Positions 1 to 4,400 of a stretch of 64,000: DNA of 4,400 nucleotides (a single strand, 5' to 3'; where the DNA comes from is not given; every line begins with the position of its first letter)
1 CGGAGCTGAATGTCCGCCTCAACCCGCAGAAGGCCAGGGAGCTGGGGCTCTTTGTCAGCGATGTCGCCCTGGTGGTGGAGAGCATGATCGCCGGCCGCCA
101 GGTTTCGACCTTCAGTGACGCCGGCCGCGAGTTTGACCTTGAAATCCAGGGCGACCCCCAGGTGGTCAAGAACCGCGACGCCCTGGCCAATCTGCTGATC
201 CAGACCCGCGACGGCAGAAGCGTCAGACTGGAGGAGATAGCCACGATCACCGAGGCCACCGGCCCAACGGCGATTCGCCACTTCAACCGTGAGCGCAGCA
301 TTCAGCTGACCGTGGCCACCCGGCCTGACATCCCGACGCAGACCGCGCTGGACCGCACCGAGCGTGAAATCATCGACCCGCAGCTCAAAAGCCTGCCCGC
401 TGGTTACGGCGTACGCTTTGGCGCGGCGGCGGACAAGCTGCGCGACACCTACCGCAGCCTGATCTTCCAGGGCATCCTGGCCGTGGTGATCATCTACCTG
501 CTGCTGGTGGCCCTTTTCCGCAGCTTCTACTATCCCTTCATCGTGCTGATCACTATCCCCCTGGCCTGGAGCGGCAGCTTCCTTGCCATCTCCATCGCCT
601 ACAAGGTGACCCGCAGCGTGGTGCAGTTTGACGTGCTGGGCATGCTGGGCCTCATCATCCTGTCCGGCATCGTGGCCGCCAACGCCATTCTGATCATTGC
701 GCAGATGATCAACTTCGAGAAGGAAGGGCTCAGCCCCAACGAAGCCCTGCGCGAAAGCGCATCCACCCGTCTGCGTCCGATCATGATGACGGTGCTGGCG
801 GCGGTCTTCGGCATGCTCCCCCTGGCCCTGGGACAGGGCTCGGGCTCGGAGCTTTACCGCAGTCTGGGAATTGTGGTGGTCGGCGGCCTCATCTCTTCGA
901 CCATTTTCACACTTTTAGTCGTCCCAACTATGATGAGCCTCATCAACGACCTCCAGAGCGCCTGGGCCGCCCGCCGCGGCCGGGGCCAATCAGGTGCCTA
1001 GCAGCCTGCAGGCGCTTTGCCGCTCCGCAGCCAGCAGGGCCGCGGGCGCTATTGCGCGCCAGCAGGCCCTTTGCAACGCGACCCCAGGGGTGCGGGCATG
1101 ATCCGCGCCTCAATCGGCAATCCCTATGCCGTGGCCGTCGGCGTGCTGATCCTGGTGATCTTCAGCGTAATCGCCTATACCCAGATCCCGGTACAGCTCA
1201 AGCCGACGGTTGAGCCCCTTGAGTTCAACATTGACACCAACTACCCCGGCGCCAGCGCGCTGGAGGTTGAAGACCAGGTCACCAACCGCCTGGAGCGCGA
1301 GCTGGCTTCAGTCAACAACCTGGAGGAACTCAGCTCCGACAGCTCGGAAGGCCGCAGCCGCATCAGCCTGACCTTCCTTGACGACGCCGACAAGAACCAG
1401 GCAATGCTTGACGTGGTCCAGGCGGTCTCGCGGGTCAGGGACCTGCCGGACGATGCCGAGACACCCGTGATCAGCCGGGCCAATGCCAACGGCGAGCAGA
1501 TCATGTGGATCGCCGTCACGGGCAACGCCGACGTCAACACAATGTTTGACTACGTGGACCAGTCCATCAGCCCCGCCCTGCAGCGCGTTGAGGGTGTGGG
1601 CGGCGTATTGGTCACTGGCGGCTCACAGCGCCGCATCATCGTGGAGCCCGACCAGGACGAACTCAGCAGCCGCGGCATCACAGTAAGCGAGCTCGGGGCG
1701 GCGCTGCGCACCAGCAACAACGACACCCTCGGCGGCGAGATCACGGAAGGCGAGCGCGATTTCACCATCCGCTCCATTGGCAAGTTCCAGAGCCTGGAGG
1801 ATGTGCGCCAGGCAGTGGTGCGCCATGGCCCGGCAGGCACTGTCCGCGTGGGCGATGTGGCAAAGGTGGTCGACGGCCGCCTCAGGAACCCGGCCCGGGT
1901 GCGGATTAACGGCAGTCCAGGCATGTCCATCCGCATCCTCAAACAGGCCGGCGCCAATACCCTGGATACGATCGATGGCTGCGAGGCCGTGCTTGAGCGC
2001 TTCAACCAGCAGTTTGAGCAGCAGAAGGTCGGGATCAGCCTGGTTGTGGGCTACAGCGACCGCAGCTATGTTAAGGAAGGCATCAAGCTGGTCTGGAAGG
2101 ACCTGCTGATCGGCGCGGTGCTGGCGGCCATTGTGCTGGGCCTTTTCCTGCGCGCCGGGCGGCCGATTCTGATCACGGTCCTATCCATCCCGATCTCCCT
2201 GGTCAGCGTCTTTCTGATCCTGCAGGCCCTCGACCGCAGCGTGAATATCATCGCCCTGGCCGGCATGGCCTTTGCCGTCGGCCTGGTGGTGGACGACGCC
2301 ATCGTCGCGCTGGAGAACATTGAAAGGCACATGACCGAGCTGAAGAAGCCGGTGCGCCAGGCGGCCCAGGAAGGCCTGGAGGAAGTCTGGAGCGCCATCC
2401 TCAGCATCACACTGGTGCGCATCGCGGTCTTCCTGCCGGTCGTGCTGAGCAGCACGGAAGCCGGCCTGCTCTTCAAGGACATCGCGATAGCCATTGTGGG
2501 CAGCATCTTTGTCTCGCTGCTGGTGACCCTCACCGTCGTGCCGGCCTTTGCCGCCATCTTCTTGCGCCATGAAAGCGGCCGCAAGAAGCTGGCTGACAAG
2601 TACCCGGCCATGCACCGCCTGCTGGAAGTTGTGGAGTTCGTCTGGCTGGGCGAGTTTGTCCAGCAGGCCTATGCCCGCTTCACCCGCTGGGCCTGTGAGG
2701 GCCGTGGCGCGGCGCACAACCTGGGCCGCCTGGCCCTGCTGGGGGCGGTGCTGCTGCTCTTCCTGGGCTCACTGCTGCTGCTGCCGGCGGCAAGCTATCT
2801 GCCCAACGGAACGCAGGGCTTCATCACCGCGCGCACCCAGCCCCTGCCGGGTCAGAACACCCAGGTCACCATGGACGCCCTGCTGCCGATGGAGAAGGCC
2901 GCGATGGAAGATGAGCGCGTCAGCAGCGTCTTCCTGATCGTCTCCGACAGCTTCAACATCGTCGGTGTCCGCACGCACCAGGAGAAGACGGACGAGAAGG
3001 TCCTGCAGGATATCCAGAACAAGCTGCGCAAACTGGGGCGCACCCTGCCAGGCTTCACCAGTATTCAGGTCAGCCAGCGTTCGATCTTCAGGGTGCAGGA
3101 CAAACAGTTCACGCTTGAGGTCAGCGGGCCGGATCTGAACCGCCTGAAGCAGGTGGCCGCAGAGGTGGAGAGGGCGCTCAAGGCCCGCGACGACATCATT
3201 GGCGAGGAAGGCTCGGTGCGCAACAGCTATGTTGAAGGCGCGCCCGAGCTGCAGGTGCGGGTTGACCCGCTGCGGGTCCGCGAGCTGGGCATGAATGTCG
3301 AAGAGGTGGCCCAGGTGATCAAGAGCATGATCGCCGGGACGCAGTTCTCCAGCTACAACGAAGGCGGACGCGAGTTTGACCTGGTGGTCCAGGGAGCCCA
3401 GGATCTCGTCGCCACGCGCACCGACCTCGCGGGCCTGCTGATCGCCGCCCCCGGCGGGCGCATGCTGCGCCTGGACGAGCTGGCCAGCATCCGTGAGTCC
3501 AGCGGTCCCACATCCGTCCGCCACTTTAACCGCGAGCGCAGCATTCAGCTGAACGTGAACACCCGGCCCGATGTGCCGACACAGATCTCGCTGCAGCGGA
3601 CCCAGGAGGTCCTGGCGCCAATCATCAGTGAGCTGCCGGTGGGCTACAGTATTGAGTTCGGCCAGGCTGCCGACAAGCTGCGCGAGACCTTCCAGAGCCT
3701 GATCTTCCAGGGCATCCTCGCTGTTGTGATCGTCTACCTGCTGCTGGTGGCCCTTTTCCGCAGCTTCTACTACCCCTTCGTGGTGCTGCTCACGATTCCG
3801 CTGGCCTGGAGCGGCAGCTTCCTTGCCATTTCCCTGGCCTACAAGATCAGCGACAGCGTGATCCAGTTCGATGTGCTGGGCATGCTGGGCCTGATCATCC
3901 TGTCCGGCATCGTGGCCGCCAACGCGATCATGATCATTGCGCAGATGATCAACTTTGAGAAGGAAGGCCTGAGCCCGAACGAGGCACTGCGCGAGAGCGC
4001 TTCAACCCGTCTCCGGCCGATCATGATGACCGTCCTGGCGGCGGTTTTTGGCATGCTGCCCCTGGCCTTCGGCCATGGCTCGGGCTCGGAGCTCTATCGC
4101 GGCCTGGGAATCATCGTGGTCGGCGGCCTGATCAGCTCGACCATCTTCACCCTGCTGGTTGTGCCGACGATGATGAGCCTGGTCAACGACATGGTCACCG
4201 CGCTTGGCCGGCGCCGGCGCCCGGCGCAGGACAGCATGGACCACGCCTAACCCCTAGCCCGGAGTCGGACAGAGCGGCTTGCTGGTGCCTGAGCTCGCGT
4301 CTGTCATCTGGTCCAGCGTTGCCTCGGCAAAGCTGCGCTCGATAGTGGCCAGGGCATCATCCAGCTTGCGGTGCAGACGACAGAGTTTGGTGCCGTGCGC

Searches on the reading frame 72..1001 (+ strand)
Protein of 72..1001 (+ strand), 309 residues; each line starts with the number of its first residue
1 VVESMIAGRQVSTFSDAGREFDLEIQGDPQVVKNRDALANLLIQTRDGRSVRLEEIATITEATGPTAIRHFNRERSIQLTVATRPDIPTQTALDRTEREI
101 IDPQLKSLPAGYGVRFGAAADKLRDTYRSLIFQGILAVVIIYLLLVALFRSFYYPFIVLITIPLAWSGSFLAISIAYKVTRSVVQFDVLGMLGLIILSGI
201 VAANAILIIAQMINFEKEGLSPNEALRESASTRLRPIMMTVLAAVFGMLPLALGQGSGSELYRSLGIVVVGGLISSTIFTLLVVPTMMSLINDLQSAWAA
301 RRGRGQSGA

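Call 64: search_protein_families(library=pfam, proteins=[window:72-1001:+], max_evalue=0.0001)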
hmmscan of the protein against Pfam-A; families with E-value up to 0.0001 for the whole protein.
window:72-1001:+ (309 aa): 2 families
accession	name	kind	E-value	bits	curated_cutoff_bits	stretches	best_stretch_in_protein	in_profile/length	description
PF00873.25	ACR_tran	-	5.9e-69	233.3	28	1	2-291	739-1020/1021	AcrB/AcrD/AcrF family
PF03176.21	MMPL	-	2.5e-07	30.4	20.5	1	120-297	135-308/333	MMPL family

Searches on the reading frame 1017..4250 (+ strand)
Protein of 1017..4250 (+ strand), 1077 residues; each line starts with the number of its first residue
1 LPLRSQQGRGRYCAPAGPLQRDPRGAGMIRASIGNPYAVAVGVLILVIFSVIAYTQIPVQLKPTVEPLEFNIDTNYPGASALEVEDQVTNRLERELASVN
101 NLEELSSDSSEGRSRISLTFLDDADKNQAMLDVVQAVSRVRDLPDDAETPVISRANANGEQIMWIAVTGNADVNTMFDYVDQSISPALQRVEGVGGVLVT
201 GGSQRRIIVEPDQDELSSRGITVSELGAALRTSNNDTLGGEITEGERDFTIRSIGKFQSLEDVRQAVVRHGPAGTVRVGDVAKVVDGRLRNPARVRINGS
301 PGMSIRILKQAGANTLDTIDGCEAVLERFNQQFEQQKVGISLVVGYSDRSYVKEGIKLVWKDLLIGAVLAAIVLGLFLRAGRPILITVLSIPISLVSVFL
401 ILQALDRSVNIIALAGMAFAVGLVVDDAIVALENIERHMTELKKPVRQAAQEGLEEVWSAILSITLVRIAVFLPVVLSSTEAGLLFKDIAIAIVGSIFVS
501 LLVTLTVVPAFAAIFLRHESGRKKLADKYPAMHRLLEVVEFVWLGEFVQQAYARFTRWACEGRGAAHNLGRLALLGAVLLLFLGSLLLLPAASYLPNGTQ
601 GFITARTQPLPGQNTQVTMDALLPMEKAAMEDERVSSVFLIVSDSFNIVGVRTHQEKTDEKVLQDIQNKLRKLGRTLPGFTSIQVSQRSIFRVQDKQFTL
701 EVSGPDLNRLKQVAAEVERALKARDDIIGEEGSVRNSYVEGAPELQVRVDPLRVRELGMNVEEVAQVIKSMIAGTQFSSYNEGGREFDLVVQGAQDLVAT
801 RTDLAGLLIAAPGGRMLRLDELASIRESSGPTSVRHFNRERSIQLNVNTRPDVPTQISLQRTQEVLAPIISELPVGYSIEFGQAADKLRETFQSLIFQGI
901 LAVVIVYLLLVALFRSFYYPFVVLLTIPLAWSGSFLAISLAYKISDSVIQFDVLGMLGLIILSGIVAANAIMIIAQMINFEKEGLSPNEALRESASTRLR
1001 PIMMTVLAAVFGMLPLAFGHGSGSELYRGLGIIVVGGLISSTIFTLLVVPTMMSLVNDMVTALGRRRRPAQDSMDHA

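Call 64: search_protein_families(library=pfam, proteins=[window:1017-4250:+], max_evalue=0.0001)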
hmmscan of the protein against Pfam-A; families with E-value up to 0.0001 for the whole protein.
window:1017-4250:+ (1077 aa): 2 families
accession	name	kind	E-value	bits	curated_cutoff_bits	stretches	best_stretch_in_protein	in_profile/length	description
PF00873.25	ACR_tran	-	3.6e-215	717.3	28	1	28-1056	1-1020/1021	AcrB/AcrD/AcrF family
PF03176.21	MMPL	-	5.8e-09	35.8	20.5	1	894-1060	144-306/333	MMPL family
